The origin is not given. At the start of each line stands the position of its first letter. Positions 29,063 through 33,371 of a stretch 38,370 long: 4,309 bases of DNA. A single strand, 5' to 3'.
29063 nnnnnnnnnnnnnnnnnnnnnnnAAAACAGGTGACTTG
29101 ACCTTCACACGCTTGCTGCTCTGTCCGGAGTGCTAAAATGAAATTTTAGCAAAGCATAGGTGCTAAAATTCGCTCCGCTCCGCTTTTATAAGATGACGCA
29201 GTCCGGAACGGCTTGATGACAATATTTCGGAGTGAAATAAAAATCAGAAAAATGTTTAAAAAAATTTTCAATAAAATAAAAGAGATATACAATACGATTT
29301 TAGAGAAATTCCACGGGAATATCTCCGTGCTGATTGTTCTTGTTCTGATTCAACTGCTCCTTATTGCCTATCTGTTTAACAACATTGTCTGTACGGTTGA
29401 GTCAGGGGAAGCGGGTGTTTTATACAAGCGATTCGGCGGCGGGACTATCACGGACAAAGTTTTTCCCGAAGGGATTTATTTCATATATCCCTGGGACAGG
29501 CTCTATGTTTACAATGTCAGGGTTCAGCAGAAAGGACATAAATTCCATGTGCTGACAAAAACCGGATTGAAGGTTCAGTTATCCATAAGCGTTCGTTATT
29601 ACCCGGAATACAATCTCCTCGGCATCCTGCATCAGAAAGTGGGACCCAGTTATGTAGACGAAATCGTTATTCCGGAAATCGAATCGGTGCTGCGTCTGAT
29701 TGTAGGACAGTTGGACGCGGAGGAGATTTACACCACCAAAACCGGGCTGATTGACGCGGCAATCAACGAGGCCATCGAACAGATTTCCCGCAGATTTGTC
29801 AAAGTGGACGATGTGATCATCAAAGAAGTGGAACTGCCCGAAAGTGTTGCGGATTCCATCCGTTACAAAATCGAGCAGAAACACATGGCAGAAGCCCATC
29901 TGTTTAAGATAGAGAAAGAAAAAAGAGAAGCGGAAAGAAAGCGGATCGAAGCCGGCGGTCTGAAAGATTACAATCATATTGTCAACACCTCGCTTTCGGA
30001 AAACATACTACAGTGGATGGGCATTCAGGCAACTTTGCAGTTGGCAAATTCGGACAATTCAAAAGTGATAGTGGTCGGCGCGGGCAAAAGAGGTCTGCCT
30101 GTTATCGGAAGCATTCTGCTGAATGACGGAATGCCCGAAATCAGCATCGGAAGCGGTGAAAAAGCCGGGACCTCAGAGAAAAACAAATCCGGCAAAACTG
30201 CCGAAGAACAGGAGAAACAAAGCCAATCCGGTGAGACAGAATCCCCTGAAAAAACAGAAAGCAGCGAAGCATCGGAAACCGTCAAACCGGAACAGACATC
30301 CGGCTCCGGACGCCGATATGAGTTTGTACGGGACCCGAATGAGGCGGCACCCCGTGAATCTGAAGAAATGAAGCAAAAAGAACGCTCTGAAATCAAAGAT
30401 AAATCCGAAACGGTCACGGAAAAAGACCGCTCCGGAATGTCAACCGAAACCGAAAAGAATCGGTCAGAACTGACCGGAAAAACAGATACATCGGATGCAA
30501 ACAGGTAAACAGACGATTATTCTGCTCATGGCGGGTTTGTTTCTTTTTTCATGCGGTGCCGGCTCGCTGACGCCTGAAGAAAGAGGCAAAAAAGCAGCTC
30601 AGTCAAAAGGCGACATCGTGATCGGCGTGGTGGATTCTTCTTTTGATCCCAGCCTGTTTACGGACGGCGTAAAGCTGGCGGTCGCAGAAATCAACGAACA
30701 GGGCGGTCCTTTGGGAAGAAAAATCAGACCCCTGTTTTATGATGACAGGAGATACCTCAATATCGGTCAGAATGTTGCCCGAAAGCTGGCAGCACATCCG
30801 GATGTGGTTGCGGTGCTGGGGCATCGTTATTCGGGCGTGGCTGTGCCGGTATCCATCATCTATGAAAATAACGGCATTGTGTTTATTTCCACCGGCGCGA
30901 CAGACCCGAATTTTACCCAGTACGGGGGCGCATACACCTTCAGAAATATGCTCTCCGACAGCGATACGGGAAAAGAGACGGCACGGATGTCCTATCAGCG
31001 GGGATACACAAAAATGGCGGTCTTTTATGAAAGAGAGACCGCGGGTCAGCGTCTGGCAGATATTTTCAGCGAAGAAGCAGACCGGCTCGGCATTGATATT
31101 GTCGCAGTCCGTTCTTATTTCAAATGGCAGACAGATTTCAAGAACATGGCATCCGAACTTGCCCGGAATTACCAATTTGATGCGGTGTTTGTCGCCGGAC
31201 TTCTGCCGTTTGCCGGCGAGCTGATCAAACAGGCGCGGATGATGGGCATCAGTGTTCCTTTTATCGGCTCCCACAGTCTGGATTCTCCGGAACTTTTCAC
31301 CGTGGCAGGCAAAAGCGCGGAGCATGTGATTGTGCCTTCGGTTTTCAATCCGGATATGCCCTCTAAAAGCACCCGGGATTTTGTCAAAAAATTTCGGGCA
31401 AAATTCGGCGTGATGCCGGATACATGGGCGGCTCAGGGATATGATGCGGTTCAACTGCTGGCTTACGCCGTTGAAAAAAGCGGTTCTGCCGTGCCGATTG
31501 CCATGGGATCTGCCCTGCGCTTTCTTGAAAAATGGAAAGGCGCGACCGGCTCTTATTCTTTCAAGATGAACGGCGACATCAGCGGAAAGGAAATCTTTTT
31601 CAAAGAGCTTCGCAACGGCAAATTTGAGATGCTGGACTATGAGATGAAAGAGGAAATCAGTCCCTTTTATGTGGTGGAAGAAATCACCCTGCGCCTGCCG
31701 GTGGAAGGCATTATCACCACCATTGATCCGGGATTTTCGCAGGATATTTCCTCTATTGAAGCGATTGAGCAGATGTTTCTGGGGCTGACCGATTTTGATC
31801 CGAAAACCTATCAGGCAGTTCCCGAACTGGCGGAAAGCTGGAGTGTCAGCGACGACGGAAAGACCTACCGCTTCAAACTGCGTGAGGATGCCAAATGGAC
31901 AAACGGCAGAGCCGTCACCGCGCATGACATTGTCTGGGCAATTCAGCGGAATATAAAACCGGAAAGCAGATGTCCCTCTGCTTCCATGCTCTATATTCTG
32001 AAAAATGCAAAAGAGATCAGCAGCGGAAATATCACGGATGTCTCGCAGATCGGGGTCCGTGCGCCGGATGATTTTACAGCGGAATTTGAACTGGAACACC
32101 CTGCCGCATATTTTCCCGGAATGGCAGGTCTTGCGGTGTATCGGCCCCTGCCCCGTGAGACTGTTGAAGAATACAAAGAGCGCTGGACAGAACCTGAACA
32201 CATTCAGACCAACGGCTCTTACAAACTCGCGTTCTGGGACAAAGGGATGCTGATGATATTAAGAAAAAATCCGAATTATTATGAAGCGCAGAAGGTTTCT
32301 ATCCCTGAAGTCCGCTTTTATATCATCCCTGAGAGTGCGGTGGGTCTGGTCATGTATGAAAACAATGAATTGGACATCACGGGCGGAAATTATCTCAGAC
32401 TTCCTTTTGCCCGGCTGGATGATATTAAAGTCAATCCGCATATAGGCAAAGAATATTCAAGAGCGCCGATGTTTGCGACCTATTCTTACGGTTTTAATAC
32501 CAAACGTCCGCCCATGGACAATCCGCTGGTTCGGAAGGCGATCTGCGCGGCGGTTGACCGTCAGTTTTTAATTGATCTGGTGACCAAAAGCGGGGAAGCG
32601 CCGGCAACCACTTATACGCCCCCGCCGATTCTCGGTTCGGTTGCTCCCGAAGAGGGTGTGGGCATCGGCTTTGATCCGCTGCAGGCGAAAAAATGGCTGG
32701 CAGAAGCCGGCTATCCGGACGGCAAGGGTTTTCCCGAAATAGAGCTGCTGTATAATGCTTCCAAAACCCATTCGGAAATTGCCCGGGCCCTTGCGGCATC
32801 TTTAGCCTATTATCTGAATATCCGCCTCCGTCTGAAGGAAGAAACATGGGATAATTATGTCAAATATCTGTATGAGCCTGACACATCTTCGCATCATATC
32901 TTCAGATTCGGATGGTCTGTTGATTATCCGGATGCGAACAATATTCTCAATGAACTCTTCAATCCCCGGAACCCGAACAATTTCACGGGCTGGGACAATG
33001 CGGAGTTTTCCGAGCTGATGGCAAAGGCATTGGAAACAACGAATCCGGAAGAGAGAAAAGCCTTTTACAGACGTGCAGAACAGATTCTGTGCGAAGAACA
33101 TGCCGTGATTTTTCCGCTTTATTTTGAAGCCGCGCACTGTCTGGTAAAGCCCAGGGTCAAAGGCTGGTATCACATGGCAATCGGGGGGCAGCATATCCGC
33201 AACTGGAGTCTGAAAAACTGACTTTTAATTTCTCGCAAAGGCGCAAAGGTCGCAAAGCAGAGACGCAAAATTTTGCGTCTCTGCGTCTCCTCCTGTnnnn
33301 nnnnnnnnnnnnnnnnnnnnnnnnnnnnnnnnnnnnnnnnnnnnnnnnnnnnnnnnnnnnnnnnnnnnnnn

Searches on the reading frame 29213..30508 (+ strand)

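Call 13: search_protein_families(library=pfam, proteins=[window:29213-30508:+], max_evalue=0.00001)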
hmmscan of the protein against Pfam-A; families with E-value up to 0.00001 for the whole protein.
window:29213-30508:+ (431 aa): 1 family
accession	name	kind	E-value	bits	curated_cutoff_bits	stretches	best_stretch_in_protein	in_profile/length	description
PF01145.31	Band_7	-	1.9e-23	83.9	23.6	1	61-240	2-172/176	SPFH domain / Band 7 family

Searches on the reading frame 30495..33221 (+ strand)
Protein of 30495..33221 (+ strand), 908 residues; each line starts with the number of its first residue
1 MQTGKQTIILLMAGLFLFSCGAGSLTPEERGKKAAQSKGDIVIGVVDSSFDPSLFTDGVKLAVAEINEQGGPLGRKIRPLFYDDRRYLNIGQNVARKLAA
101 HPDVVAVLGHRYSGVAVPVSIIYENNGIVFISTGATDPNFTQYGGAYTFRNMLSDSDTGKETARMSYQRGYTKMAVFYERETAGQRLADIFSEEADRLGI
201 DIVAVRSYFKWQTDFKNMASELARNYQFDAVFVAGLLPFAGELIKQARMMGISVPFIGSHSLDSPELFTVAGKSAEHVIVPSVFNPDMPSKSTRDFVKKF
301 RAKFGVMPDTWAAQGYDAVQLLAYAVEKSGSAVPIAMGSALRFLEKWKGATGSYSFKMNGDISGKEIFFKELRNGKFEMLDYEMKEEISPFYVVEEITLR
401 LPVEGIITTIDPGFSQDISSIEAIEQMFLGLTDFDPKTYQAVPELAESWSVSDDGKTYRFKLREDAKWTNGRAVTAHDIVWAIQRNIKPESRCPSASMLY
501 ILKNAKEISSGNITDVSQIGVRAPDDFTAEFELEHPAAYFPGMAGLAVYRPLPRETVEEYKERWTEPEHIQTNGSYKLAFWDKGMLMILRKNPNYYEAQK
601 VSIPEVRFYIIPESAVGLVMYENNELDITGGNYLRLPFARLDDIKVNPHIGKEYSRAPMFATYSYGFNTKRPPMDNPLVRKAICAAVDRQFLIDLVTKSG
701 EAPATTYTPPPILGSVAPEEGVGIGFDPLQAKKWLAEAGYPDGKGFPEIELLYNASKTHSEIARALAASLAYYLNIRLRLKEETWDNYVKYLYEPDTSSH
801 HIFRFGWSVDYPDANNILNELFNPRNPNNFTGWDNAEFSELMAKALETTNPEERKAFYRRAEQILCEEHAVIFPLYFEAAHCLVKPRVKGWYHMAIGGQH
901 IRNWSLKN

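Call 13: search_protein_families(library=pfam, proteins=[window:30495-33221:+], max_evalue=0.00001)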
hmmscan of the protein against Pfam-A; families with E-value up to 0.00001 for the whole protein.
window:30495-33221:+ (908 aa): 4 families
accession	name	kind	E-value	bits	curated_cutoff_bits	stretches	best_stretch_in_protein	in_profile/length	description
PF00496.27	SBP_bac_5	-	6.4e-78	262.9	32.4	1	441-828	2-367/368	Bacterial extracellular solute-binding proteins, family 5 Middle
PF13458.12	Peripla_BP_6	-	3.9e-44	152.2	31.7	1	56-357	22-323/343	Periplasmic binding protein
PF01094.35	ANF_receptor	-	2.2e-22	80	25.4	1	59-362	6-340/353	Receptor family ligand binding region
PF13433.12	Peripla_BP_5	-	4.3e-07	29.8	27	0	56-113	21-78/363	Periplasmic binding protein domain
